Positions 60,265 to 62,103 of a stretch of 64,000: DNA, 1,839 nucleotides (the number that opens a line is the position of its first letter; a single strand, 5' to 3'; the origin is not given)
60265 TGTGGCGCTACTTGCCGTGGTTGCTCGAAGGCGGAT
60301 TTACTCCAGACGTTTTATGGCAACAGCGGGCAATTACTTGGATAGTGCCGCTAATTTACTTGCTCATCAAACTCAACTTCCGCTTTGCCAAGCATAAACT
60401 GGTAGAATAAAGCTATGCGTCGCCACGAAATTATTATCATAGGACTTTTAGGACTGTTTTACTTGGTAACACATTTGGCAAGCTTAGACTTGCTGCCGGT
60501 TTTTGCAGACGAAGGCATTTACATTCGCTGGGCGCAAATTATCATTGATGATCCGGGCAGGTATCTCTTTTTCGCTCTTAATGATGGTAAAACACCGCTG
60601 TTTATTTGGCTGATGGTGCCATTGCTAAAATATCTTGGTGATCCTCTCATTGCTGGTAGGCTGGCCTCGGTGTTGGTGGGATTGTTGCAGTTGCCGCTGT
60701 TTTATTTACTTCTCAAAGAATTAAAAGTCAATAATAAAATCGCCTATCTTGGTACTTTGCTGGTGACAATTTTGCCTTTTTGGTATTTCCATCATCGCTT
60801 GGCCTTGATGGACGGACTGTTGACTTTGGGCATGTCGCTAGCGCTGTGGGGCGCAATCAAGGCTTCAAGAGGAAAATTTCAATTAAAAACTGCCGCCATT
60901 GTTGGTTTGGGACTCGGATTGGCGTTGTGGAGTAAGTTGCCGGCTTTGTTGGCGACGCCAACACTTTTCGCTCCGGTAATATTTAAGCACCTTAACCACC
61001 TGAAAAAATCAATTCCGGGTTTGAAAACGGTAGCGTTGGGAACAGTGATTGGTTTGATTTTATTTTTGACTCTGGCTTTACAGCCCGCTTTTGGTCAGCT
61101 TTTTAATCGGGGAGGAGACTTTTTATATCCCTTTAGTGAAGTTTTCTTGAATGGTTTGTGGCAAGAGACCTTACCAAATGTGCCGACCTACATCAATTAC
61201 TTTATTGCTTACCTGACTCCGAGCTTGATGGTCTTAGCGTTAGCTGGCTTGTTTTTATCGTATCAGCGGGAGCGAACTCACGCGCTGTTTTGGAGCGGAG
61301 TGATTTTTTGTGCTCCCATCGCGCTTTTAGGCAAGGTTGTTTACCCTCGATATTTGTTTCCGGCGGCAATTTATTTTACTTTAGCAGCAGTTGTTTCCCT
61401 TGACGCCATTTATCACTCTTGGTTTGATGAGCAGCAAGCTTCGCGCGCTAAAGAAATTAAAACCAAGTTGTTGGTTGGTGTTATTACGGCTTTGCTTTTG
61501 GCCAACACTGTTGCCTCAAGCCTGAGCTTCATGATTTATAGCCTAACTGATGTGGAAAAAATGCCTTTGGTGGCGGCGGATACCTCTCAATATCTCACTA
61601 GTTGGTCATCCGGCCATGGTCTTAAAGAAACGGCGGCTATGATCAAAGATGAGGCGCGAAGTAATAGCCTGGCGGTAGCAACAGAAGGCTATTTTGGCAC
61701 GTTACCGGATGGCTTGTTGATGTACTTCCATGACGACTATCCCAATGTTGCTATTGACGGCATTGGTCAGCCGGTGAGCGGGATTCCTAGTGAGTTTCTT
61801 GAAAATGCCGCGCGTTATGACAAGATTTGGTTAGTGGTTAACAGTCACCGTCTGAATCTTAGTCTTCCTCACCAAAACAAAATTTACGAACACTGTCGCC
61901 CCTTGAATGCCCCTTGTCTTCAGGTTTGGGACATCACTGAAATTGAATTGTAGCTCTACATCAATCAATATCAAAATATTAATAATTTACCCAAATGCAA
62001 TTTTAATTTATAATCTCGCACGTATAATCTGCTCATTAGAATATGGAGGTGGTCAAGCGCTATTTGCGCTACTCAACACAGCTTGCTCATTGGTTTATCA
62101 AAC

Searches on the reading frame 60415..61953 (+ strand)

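Call 19: search_protein_families(library=pfam, proteins=[window:60415-61953:+], max_evalue=0.0001)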
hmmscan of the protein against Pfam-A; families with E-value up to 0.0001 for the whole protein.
window:60415-61953:+ (512 aa): 2 families
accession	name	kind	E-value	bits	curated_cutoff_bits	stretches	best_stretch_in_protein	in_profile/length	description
PF02366.24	PMT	-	2.6e-11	44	22.7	1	63-196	66-204/245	Dolichyl-phosphate-mannose-protein mannosyltransferase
PF13231.12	PMT_2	-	7e-10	39.8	26.1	1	59-212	2-153/160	Dolichyl-phosphate-mannose-protein mannosyltransferase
